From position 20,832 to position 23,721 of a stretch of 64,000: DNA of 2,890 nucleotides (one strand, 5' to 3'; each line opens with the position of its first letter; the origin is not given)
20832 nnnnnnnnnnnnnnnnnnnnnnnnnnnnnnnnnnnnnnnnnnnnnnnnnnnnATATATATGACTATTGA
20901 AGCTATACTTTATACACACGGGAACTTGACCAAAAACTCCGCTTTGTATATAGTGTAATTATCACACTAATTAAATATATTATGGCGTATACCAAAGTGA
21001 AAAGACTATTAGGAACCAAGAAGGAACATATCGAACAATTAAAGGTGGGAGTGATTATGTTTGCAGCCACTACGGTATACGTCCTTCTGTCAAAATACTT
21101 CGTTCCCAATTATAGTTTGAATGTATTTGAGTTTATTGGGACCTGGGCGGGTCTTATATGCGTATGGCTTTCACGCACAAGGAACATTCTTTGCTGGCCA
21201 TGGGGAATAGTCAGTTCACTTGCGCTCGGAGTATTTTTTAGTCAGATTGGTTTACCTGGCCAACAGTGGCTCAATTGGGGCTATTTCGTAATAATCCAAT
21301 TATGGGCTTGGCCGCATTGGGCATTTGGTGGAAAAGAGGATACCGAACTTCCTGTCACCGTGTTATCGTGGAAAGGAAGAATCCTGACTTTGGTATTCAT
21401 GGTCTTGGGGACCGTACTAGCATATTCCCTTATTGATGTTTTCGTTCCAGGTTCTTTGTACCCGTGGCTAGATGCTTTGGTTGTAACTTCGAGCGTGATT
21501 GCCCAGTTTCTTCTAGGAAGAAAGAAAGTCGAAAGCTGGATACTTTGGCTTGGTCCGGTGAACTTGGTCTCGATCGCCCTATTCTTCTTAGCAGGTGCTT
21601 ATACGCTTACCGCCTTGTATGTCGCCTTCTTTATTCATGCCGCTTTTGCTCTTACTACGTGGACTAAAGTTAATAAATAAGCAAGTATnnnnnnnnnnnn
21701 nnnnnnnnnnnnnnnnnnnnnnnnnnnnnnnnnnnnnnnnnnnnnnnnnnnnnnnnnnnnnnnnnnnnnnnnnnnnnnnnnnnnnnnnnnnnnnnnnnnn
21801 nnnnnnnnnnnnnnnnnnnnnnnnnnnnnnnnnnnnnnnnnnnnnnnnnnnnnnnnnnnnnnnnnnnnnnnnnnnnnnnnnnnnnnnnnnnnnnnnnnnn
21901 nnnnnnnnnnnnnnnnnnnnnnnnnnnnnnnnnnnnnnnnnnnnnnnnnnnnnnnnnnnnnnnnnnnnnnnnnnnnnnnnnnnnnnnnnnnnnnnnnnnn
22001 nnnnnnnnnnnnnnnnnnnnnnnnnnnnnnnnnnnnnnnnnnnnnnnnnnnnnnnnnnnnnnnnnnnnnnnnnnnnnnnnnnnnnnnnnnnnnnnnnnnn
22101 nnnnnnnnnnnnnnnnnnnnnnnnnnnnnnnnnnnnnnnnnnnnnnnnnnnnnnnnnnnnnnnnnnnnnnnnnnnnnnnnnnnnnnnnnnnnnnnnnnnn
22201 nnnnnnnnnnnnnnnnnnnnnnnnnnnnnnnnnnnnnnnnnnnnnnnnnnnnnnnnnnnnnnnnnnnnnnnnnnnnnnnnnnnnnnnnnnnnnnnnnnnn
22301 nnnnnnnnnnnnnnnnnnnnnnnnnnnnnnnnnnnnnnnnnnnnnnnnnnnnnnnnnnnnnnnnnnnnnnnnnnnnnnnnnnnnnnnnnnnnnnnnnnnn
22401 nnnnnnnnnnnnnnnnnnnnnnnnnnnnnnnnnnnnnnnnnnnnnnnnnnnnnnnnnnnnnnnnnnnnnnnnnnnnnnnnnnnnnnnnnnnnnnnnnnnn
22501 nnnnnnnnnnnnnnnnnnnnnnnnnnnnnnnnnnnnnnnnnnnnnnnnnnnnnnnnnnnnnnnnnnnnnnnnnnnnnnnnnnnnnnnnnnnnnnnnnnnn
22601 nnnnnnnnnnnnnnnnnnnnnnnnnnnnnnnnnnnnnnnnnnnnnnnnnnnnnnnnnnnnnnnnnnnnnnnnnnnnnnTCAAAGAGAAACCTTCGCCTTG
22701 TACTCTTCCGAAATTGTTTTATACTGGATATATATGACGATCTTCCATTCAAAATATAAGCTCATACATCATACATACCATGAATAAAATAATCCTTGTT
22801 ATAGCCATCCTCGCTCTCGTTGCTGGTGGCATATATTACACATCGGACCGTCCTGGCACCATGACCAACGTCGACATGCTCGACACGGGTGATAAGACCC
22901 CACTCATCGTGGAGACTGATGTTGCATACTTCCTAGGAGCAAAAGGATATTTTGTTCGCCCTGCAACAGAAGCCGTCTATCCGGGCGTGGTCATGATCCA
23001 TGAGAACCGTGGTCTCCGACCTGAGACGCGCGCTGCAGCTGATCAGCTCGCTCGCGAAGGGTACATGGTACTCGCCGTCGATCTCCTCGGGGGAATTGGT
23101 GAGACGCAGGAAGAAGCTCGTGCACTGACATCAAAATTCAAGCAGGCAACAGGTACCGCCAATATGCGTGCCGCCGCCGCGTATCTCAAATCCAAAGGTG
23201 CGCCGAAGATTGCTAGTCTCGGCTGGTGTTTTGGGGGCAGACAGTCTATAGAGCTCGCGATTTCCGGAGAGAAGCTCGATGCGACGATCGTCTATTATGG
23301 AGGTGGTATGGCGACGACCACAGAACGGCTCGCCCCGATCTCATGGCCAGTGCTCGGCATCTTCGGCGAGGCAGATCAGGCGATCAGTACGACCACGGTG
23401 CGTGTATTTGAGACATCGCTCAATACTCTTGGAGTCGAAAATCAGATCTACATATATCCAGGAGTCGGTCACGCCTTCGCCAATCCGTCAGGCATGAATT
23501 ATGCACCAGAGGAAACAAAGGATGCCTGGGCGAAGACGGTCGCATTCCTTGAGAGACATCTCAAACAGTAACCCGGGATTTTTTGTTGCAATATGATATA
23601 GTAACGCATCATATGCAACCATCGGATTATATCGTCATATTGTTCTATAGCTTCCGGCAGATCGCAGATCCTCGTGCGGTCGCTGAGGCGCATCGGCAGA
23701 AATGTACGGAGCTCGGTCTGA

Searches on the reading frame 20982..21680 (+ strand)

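Call 65: search_protein_families(library=pfam, proteins=[window:20982-21680:+], max_evalue=0.001)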
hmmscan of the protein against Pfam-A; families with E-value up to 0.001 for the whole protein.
window:20982-21680:+ (232 aa): 1 family
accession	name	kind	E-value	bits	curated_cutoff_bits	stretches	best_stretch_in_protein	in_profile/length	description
PF04973.17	NMN_transporter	-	3.4e-38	131.8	27.3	1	48-229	2-175/175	Nicotinamide mononucleotide transporter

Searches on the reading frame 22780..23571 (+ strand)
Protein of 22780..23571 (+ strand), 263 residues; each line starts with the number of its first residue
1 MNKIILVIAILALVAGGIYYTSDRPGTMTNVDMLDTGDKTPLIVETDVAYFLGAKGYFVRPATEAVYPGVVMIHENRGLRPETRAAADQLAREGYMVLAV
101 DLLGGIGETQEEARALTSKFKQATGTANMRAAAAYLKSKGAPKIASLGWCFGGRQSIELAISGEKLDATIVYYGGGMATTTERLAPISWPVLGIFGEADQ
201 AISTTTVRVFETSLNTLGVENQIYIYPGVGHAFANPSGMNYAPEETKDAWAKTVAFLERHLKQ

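Call 65: search_protein_families(library=pfam, proteins=[window:22780-23571:+], max_evalue=0.001)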
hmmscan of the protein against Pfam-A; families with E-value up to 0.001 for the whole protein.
window:22780-23571:+ (263 aa): 4 families
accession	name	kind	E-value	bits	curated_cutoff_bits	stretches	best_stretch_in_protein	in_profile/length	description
PF01738.24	DLH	-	6.7e-42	144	21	1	56-260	3-216/217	Dienelactone hydrolase family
PF00326.27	Peptidase_S9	-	3e-05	24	22.6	0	188-253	144-208/213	Prolyl oligopeptidase family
PF12146.15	Hydrolase_4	-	0.0001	22.2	27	0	176-233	179-234/239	Serine aminopeptidase, S33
PF08840.17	BAAT_C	-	0.00025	21.6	20.9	0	141-181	21-61/210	BAAT / Acyl-CoA thioester hydrolase C terminal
